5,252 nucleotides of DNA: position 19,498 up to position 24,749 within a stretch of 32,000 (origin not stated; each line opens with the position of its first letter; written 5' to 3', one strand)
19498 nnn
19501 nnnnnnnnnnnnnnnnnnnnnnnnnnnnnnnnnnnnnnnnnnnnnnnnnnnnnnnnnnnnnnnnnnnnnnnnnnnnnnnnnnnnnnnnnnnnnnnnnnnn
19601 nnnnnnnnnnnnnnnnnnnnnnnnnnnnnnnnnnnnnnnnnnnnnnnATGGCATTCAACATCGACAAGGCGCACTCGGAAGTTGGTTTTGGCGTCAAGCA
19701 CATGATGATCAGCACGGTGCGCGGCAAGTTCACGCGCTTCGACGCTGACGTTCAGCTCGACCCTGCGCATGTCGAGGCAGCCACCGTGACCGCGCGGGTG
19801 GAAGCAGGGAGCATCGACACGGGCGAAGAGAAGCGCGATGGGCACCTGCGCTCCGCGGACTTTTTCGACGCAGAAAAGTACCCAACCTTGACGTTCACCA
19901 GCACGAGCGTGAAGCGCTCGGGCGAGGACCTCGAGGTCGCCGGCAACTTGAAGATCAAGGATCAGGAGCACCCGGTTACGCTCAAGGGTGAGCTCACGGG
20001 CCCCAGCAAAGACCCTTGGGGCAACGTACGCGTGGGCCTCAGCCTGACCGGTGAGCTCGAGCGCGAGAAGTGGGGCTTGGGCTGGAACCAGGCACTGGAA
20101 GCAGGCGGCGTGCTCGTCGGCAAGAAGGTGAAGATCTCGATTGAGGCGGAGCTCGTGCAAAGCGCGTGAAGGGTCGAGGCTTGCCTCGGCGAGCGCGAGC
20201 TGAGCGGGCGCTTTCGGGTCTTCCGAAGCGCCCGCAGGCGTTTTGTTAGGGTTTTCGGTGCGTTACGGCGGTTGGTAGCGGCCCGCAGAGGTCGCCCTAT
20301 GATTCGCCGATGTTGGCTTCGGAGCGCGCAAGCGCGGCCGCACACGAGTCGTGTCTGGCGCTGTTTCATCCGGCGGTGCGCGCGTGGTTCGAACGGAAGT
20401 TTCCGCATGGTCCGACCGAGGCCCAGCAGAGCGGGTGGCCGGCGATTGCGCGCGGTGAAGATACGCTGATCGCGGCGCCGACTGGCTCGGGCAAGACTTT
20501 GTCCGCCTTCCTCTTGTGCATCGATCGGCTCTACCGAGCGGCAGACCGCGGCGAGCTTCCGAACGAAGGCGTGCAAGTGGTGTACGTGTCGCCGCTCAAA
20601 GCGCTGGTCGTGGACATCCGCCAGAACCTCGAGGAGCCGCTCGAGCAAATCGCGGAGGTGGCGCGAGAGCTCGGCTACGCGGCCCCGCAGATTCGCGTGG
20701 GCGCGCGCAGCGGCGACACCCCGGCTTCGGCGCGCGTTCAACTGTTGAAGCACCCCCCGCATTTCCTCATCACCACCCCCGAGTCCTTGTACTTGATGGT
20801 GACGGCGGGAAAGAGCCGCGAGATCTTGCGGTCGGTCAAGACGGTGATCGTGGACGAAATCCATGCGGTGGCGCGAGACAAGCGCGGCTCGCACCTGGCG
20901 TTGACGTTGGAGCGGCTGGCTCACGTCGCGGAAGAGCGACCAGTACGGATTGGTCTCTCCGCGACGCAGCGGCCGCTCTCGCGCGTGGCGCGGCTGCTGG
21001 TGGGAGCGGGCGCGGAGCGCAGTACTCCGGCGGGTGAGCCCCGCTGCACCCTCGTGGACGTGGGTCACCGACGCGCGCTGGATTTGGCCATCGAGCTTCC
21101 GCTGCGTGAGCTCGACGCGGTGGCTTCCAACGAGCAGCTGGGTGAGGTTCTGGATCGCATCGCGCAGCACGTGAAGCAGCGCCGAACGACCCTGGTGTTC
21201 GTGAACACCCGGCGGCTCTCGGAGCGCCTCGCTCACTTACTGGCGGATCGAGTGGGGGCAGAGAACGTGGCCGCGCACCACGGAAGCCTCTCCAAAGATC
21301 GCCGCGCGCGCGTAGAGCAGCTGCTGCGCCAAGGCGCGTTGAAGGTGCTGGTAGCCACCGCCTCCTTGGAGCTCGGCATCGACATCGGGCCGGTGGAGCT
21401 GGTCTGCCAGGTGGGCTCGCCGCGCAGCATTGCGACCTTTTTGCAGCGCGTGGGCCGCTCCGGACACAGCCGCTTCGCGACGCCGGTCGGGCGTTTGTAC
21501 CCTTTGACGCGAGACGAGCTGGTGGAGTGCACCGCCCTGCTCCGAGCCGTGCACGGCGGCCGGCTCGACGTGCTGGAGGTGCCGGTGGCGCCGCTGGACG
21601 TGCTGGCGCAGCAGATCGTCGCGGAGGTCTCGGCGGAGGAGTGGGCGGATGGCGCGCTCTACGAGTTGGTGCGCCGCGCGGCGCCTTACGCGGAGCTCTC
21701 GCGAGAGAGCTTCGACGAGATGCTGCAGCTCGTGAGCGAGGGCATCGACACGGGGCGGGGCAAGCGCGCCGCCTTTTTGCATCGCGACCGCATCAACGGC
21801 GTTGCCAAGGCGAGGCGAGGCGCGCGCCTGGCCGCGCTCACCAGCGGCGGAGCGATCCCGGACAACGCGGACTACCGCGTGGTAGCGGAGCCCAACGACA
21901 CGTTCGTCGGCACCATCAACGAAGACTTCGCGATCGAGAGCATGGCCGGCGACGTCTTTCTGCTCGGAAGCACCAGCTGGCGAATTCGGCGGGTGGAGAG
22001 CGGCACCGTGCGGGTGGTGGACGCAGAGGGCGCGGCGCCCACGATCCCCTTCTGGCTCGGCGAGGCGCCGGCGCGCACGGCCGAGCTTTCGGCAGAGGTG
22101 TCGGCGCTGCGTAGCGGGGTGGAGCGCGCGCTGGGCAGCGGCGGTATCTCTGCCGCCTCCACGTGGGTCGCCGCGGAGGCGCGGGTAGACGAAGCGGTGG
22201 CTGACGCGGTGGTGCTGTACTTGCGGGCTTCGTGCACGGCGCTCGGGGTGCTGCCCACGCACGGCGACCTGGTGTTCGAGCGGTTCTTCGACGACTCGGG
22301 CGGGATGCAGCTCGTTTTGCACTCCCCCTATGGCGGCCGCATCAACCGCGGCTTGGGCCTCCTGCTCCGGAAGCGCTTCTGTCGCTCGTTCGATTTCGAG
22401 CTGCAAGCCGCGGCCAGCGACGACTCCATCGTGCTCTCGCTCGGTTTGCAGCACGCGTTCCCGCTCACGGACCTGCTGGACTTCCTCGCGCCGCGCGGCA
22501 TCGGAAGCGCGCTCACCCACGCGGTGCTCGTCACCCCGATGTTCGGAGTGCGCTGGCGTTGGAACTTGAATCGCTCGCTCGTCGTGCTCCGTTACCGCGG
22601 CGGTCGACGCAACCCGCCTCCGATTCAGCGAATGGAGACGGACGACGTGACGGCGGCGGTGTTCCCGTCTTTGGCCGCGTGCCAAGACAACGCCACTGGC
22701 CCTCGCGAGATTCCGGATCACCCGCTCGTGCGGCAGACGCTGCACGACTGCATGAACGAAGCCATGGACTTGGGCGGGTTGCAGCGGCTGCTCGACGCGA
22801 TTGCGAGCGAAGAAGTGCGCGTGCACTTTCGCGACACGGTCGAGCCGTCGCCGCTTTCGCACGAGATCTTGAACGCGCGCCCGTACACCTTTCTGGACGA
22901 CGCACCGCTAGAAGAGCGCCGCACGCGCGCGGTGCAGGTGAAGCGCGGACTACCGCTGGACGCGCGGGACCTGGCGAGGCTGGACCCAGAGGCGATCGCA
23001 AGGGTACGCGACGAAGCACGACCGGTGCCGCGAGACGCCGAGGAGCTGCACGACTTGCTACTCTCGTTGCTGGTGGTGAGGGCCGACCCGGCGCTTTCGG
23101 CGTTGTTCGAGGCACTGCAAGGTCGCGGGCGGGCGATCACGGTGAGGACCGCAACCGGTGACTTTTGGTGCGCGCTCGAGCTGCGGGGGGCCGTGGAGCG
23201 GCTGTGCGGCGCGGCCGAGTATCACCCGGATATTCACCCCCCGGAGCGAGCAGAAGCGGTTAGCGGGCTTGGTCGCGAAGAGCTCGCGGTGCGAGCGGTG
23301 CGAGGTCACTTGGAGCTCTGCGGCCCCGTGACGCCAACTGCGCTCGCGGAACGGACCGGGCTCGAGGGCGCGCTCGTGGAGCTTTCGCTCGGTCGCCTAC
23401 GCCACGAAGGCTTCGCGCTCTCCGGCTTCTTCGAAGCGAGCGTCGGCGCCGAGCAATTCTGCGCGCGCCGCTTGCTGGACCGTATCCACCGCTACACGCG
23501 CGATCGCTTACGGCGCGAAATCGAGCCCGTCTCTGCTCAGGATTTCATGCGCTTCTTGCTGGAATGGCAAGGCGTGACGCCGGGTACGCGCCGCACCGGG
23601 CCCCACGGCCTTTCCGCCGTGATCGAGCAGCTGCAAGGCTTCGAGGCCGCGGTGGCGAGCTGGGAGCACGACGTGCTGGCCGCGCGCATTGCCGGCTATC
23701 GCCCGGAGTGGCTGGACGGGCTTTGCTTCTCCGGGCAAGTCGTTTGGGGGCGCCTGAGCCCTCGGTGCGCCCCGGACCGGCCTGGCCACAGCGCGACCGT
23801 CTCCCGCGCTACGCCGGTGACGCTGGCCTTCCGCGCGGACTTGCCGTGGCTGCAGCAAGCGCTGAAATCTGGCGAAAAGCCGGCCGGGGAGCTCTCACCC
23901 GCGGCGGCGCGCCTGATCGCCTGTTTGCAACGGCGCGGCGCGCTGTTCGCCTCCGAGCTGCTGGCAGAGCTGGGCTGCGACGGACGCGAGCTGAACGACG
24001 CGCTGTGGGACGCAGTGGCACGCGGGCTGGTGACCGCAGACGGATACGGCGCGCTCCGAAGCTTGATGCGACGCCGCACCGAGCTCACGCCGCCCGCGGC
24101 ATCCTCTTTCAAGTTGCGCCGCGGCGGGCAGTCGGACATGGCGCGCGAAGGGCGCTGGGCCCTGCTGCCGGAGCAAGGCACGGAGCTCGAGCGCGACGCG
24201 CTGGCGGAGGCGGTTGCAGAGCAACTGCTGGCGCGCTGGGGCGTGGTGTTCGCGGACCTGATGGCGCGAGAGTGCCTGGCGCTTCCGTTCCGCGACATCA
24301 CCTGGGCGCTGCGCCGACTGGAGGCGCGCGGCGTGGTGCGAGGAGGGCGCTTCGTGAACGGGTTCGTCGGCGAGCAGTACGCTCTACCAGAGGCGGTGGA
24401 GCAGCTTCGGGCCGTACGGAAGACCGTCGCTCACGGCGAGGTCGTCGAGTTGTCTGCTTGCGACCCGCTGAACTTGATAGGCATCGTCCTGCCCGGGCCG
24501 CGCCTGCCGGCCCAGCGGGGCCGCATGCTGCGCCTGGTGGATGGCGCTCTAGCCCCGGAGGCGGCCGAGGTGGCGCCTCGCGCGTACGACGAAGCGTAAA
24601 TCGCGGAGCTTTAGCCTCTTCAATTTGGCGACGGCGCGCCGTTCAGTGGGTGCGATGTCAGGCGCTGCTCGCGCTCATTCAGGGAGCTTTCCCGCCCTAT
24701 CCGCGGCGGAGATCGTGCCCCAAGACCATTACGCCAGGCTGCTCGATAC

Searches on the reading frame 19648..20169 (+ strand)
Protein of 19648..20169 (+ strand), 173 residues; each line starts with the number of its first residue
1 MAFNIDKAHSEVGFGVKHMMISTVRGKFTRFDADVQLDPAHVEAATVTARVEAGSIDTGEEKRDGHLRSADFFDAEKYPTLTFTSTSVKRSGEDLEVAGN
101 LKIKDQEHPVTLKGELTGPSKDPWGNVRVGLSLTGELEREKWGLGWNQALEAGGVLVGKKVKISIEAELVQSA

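Call 11: search_protein_families(library=pfam, proteins=[window:19648-20169:+])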
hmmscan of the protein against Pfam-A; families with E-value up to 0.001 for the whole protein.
window:19648-20169:+ (173 aa): 1 family
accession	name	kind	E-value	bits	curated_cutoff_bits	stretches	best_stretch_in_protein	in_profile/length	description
PF04264.18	YceI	-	1.2e-49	168.9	23.7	1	3-168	1-149/150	YceI-like domain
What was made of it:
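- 19648..20169 (+): Right flanking gene, yceI-like. Pfam PF04264, E 1e-49 (call 11).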

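Call 12: find_encoding_contigs(protein=window:19648-20166:+, flank=10000, max_places=6)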
Protein window:19648-20166:+ (173 aa): 1 contig read that carries it; 1 place shown.
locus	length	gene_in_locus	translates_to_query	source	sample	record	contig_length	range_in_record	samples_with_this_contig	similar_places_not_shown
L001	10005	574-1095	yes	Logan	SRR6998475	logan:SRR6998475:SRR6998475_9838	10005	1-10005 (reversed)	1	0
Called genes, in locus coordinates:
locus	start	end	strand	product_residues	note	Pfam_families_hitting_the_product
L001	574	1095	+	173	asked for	PF04264:YceI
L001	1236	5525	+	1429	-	PF00270:DEAD, PF04851:ResIII (weak), PF00271:Helicase_C, PF19306:WHD_Lhr, PF08494:DEAD_assoc, PF23235:WHD_3rd_Lhr, PF23234:WHD_4th_Lhr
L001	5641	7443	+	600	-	PF01590:GAF, PF13185:GAF_2, PF00989:PAS (faint), PF08448:PAS_4, PF13426:PAS_9 (weak), PF08448:PAS_4, PF00990:GGDEF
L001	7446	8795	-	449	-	PF00211:Guanylate_cyc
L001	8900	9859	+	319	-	PF00126:HTH_1, PF03466:LysR_substrate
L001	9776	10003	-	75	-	?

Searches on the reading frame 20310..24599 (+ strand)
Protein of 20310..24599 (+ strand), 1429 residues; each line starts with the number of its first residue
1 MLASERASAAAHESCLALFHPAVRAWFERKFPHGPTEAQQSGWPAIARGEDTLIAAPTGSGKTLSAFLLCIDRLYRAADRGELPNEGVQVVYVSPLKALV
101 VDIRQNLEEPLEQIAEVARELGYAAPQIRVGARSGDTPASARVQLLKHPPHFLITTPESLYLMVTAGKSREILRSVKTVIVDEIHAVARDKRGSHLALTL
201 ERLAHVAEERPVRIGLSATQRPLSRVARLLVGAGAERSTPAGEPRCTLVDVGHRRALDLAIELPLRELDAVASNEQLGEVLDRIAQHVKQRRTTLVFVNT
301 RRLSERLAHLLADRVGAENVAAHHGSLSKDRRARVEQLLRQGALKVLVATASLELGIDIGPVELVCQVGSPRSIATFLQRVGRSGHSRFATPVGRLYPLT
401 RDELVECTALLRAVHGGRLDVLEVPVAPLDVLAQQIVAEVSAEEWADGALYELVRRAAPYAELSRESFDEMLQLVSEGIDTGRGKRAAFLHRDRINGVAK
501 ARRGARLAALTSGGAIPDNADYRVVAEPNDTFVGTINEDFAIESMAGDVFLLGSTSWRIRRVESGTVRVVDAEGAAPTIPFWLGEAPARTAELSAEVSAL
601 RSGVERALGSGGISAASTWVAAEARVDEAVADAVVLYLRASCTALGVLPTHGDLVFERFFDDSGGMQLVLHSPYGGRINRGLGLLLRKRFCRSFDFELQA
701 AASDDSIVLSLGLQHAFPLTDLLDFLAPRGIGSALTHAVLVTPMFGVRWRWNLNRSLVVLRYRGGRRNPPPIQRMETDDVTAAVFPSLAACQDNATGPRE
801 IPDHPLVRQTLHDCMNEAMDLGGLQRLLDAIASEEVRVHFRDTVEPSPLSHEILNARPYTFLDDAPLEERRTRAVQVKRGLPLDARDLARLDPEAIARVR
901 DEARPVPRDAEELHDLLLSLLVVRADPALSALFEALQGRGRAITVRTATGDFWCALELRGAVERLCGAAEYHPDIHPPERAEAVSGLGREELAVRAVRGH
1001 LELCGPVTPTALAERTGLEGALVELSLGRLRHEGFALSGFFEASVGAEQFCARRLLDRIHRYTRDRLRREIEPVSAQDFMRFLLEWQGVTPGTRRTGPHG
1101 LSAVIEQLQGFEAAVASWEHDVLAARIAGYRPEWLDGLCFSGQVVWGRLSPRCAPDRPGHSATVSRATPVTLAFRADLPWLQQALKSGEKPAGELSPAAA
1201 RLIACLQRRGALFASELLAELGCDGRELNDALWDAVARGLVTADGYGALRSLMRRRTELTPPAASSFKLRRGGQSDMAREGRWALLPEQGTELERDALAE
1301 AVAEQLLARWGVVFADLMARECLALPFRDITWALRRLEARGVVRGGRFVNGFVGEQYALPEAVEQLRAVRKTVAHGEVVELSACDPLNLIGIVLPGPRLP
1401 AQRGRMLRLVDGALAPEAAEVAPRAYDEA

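Call 11: search_protein_families(library=pfam, proteins=[window:20310-24599:+])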
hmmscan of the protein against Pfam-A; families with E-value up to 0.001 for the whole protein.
window:20310-24599:+ (1429 aa): 9 families
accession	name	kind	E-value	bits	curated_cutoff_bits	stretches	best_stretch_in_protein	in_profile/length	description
PF08494.16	DEAD_assoc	-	3.9e-44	151.2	23.5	1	648-850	1-191/191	DEAD/H associated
PF19306.5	WH_Lhr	-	9.4e-33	113.4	27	1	413-576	2-165/168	Large helicase-related protein, winged helix domain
PF00270.35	DEAD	-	2.2e-31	109.3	26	1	36-220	1-160/167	DEAD/DEAH box helicase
PF23234.1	WH4_Lhr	-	2.6e-26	91.5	27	1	1295-1375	4-84/87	Large helicase-related protein, winged-helix domain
PF00271.37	Helicase_C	-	1.4e-18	67.6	23.5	1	281-386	6-108/110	Helicase conserved C-terminal domain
PF23235.1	WH3_Lhr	-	9.2e-10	39.2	27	1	1074-1147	1-73/95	Large helicase-related protein, winged-helix domain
PF04851.21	ResIII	-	7.2e-08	33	22.5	1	48-219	22-161/164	Type III restriction enzyme, res subunit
PF22590.2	Cas3-like_C_2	-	0.00045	20.9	27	0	292-384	3-101/106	CRISPR-associated nuclease/helicase Cas3, C-terminal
PF13481.12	AAA_25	-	0.00071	19.7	27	0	41-94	25-79/195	AAA domain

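Call 15: find_related_loci(query=window:20310-24596:+, collection=genome_contigs, flank=10000)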
Query window:20310-24596:+ (1429 aa) in genome_contigs; peptide patterns used: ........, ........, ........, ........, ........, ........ (x = any residue, [..] = any of these).
238 stretches matched a pattern; 176 encode a relative of the query (tblastn E <= 1e-3); the best 80 are kept; 80 distinct loci.
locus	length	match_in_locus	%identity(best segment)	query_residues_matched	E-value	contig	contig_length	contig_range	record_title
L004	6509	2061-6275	81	14-1418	0e+0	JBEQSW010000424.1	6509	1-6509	MAG: Myxococcales bacterium isolate MAG_Dt_36 k247_1292280, whole genome shotgun sequence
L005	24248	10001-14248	79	8-1423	0e+0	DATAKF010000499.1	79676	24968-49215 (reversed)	MAG TPA_asm: Polyangiaceae bacterium isolate SMAG_U6931 k141_6279, whole genome shotgun sequence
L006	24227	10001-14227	79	15-1420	0e+0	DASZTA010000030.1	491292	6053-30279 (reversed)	MAG TPA_asm: Polyangiaceae bacterium isolate SMAG_U6064 k141_296546, whole genome shotgun sequence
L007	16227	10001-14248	78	4-1417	0e+0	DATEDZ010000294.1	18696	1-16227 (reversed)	MAG TPA_asm: Polyangiaceae bacterium isolate SMAG_U8720 k141_2657191, whole genome shotgun sequence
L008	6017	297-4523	79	3-1416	0e+0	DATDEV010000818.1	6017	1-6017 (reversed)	MAG TPA_asm: Polyangiaceae bacterium isolate SMAG_U209 k141_425725, whole genome shotgun sequence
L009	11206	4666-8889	68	15-1422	0e+0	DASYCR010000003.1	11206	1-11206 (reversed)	MAG TPA_asm: Polyangiaceae bacterium isolate SMAG_U4938 k141_290463, whole genome shotgun sequence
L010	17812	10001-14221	68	15-1422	0e+0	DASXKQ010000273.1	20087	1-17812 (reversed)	MAG TPA_asm: Polyangiaceae bacterium isolate SMAG_U5280 k141_4471643, whole genome shotgun sequence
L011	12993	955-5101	88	1-1421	0e+0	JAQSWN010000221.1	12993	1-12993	MAG: Polyangiaceae bacterium isolate C_No_T20_C_bin.74 scaffold_4894, whole genome shotgun sequence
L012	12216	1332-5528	67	16-1421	0e+0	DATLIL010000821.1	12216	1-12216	MAG TPA_asm: Polyangiaceae bacterium isolate SMAG_U13667 k141_4278220, whole genome shotgun sequence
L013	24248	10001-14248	65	3-1418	0e+0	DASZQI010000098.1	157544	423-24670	MAG TPA_asm: Polyangiaceae bacterium isolate SMAG_U5993 k141_139061, whole genome shotgun sequence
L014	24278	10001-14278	64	7-1429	0e+0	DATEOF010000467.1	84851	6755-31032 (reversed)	MAG TPA_asm: Polyangiales bacterium isolate SMAG_U8988 k141_392274, whole genome shotgun sequence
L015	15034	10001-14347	62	11-1412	0e+0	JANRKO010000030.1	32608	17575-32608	MAG: Polyangiaceae bacterium isolate bins.307 k141_4292802, whole genome shotgun sequence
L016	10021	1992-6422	60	13-1412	0e+0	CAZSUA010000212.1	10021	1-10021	MAG TPA_asm: uncultured Polyangiaceae bacterium isolate SRP128246_co1_448 genome assembly, contig: NODE_16982_length_100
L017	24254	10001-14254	64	2-1425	0e+0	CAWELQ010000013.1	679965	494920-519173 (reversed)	MAG: uncultured delta proteobacterium isolate MFD05684.bin.1.403 genome assembly, contig: contig_34017, whole genome sho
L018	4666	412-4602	61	19-1423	0e+0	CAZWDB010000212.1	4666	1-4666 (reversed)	MAG TPA_asm: uncultured Acidimicrobiales bacterium isolate SRP284430_co1_116 genome assembly, contig: NODE_17361_length_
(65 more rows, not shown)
